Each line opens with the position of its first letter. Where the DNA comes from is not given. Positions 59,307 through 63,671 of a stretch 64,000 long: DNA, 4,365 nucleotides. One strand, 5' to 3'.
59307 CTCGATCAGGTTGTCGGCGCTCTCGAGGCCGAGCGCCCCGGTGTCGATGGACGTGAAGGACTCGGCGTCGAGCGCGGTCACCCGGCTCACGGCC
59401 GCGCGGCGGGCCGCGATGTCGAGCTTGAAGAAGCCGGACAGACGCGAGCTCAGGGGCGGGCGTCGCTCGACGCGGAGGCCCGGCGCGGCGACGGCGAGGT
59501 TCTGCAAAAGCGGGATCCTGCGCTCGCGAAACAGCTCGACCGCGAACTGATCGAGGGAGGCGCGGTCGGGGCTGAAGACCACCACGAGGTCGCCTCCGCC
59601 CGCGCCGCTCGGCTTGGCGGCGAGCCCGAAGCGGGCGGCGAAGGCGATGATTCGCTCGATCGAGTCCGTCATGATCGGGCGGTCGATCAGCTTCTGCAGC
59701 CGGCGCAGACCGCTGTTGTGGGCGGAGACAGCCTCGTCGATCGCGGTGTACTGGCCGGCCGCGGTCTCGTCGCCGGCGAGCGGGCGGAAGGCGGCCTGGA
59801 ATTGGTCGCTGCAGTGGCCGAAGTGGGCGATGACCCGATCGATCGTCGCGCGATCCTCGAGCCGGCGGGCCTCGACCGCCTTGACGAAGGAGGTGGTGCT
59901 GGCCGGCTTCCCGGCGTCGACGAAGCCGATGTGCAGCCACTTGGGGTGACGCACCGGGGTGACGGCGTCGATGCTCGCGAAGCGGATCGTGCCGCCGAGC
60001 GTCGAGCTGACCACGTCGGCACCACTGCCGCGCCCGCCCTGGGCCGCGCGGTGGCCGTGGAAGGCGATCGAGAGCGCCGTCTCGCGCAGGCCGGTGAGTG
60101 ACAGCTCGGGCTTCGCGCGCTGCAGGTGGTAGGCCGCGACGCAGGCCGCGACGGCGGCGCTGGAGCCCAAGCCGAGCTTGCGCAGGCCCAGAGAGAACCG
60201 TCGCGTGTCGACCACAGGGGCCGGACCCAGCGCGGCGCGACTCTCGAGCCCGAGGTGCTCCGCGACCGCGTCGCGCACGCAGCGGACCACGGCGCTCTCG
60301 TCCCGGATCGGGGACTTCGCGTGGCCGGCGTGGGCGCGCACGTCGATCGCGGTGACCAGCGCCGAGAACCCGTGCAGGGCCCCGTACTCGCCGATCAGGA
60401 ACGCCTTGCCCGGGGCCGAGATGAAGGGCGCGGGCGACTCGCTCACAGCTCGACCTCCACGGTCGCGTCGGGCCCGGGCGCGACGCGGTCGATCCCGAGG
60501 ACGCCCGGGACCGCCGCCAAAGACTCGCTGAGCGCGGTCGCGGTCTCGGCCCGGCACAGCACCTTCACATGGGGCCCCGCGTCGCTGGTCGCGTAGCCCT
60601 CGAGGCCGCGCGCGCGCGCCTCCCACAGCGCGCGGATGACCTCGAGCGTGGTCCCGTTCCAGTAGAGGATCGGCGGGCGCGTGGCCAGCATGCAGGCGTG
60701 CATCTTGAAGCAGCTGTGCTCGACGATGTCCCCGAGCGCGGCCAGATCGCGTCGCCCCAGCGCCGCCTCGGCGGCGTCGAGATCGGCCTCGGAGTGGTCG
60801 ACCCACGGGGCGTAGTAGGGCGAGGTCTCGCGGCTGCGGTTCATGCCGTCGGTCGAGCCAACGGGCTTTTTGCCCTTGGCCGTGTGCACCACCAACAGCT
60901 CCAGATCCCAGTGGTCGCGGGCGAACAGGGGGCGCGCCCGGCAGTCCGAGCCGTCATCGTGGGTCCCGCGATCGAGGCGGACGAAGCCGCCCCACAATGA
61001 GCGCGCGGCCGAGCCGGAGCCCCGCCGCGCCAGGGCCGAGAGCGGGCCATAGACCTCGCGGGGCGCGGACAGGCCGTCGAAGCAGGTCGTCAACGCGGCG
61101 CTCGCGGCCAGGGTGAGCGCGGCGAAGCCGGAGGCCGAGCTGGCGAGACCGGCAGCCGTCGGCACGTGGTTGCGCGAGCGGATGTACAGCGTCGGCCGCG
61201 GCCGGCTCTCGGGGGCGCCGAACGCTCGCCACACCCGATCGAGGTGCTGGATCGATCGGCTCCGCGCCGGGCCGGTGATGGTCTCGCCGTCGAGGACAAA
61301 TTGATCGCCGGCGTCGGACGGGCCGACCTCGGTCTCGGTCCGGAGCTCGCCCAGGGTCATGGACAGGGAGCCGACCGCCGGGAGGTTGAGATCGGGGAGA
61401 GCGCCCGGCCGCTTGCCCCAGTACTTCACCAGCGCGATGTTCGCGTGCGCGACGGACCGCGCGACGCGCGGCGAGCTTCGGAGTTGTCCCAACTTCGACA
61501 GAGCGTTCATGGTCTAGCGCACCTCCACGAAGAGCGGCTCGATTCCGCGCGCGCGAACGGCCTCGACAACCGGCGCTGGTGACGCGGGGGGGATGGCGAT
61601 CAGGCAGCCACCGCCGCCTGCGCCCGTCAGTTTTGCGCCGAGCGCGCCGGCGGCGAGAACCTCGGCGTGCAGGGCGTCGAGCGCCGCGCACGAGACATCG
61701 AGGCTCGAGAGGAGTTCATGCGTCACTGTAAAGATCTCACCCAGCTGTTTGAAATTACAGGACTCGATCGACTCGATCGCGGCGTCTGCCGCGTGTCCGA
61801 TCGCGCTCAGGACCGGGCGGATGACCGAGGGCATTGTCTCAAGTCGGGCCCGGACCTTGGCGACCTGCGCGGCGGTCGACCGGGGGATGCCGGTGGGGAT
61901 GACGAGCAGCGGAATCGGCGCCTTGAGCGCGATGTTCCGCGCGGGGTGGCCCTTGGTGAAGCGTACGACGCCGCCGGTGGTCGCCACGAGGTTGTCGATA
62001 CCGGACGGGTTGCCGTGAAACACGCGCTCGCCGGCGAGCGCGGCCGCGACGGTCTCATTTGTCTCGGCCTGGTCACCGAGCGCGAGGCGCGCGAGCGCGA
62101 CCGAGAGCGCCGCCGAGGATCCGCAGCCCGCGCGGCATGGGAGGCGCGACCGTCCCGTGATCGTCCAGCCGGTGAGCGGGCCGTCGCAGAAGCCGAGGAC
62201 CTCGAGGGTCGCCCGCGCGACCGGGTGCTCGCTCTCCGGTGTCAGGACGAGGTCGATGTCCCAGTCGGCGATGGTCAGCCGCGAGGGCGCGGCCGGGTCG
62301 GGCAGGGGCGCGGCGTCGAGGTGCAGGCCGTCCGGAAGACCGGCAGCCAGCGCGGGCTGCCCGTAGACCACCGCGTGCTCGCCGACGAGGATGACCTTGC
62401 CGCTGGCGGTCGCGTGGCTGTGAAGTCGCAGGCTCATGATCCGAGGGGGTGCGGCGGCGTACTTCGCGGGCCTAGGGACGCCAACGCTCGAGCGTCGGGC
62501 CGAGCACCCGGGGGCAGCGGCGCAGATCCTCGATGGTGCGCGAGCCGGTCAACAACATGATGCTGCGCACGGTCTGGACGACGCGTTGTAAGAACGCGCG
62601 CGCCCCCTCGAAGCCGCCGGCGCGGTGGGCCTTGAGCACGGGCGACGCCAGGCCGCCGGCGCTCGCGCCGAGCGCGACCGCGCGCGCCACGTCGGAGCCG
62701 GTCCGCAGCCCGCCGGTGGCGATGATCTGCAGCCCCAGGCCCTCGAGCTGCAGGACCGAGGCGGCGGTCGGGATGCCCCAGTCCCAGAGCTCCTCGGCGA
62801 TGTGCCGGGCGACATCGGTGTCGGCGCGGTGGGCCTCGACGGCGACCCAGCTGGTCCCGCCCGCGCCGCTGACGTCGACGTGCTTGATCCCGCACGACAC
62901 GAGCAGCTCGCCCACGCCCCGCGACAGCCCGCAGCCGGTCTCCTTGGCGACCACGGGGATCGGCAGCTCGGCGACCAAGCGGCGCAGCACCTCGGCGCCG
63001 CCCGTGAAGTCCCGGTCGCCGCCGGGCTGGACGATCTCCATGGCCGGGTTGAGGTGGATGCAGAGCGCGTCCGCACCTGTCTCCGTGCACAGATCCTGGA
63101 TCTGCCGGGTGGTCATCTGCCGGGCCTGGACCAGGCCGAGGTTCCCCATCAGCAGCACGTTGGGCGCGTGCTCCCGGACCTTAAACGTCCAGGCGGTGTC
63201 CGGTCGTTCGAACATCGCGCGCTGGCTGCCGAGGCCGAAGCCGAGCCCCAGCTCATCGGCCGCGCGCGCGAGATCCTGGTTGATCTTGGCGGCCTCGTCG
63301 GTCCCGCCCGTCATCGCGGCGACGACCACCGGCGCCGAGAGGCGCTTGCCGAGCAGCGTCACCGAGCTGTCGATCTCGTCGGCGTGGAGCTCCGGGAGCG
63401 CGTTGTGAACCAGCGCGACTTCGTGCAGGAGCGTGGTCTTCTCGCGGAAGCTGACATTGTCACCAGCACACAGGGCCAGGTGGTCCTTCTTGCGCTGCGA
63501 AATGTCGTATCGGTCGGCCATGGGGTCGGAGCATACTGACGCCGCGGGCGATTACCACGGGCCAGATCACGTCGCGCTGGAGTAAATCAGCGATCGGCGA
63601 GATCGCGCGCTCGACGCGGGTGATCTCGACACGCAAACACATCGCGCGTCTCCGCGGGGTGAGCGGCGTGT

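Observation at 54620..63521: Contiguous mevalonate-to-squalene super-operon: fni-mvk-mvaD-pmk/hmgr followed by hpnC-hpnD-hpnE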

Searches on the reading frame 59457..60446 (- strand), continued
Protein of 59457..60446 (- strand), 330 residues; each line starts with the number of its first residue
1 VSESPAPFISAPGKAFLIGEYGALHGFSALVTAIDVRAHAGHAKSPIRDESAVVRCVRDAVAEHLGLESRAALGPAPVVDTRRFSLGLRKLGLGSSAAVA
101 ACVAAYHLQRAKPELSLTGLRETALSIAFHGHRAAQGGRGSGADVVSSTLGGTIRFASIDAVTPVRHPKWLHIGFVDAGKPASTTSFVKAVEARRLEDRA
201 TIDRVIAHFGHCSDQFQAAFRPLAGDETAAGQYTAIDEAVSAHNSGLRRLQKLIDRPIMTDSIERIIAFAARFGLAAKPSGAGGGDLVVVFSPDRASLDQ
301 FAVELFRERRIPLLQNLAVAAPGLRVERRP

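Call 60: find_encoding_contigs(protein=P0127, flank=8000, max_places=3)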
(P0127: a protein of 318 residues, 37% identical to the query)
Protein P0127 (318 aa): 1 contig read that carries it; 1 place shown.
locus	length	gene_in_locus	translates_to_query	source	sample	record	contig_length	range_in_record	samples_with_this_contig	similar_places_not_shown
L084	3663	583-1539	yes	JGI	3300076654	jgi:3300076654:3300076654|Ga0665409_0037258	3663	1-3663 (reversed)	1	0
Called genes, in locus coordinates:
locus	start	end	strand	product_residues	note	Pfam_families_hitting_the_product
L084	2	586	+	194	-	?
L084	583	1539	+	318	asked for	PF00288:GHMP_kinases_N, PF08544:GHMP_kinases_C (weak)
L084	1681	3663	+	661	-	?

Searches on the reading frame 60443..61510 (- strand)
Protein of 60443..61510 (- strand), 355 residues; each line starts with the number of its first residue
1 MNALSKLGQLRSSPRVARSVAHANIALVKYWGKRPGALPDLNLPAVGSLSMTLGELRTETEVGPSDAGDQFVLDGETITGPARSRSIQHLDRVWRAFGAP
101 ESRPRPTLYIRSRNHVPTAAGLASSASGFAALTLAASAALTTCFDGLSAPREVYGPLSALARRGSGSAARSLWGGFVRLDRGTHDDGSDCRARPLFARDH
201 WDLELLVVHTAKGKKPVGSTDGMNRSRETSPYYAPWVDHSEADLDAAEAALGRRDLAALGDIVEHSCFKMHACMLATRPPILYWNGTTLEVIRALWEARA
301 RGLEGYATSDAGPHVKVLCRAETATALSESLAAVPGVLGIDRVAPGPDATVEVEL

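Call 3: search_protein_families(library=ncbifam, proteins=[window:60443-61510:-])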
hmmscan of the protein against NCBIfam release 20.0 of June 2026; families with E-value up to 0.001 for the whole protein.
window:60443-61510:- (355 aa): 3 families
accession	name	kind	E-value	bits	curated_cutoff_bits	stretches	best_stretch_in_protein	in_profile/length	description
TIGR01240.1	mevDPdecarb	equivalog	4.2e-66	223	171.35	1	20-331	4-300/305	diphosphomevalonate decarboxylase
NF040704.1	IPP_alt_MvaD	equivalog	1.8e-33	116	475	1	18-334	3-300/323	phosphomevalonate decarboxylase MvaD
NF040847.1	mev_decarb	equivalog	8e-05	22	560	1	66-322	84-322/350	bisphosphomevalonate decarboxylase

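Call 4: search_protein_families(library=pfam, proteins=[window:60443-61510:-])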
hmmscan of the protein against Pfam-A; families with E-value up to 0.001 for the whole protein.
window:60443-61510:- (355 aa): 3 families
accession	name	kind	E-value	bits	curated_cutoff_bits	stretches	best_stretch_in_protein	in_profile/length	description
PF22700.2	MVD-like_N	-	5.1e-43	146.9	27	1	21-191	1-156/157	Diphosphomevalonate decarboxylase-like N-terminal domain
PF18376.6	MDD_C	-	6.4e-15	55.9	23.2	1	207-332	3-131/186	Mevalonate 5-diphosphate decarboxylase C-terminal domain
PF00288.32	GHMP_kinases_N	-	0.00011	22.8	22.3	1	98-140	15-50/87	GHMP kinases N terminal domain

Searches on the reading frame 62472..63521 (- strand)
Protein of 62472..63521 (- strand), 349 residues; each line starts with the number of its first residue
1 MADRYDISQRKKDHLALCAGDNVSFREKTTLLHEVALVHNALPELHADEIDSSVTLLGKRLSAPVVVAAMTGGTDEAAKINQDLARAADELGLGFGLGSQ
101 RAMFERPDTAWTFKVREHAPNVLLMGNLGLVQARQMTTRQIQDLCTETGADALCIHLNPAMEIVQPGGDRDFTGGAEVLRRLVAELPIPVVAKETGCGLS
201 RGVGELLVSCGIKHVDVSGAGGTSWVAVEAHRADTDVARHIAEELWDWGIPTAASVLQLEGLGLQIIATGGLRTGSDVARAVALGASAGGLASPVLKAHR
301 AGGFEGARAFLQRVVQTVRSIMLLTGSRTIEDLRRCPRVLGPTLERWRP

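Call 3: search_protein_families(library=ncbifam, proteins=[window:62472-63521:-])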
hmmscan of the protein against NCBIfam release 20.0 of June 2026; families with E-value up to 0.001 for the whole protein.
window:62472-63521:- (349 aa): 7 families
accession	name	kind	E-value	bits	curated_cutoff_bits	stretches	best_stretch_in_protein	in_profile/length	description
TIGR02151.1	IPP_isom_2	equivalog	4.9e-111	370.9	281.3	1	9-340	1-336/338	type 2 isopentenyl-diphosphate Delta-isomerase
NF008398.0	PRK11197.1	subfamily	1.4e-11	43.8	376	1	264-335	301-372/381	L-lactate dehydrogenase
TIGR02708.1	L_lactate_ox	equivalog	3.7e-11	42.6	645.5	1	266-335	286-355/367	L-lactate oxidase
NF033901.1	L_lactate_LldD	exception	1.4e-10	40.8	550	1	264-334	301-371/377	FMN-dependent L-lactate dehydrogenase LldD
TIGR03966.1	actino_HemFlav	equivalog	2.7e-09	36.2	470.85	1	256-336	295-375/385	pre-mycofactocin synthase MftD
NF003302.0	PRK04302.1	subfamily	0.00015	21.6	132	1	263-300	173-210/223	triose-phosphate isomerase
TIGR01304.1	IMP_DH_rel_2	equivalog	0.00072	18.9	342.1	0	134-303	137-294/365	GuaB3 family IMP dehydrogenase-related protein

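Call 4: search_protein_families(library=pfam, proteins=[window:62472-63521:-])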
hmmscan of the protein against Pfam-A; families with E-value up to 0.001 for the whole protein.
window:62472-63521:- (349 aa): 3 families
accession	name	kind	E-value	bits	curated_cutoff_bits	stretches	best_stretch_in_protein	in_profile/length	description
PF01070.24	FMN_dh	-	2.1e-21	76.8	24.9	2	179-335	210-345/350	FMN-dependent dehydrogenase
PF01645.23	Glu_synthase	-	4.9e-06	26.4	20.4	1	246-296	256-308/369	Conserved region in glutamate synthase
PF00478.31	IMPDH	-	0.00025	20.6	25.6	0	259-288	203-232/345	IMP dehydrogenase / GMP reductase domain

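Call 8: find_encoding_contigs(protein=window:62472-63521:-, flank=10000, max_places=6)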
Protein window:62472-63521:- (349 aa): 2 contigs read that carry it; 1 place shown.
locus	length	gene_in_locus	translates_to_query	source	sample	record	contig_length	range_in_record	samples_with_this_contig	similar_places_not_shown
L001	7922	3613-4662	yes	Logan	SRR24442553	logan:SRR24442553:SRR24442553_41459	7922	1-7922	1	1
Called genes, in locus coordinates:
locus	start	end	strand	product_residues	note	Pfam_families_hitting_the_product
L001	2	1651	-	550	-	?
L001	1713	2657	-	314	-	PF00749:tRNA-synt_1c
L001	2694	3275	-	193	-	-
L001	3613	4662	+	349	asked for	PF01070:FMN_dh, PF01645:Glu_synthase (weak)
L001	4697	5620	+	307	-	PF00288:GHMP_kinases_N, PF08544:GHMP_kinases_C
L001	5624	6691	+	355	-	PF22700:MVD-like_N, PF18376:MDD_C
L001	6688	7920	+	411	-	?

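Call 70: search_protein_families(library=pfam, proteins=[L001:2694-3275:-, L001:1713-2657:-], max_evalue=0.001)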
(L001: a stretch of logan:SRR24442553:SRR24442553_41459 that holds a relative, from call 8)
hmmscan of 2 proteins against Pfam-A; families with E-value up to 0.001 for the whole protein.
L001:2694-3275:- (193 aa): 0 families

L001:1713-2657:- (314 aa): 1 family
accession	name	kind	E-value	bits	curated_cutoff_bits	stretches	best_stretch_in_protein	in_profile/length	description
PF00749.27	tRNA-synt_1c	-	1.3e-52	179.1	23.4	1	10-274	3-274/314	tRNA synthetases class I (E and Q), catalytic domain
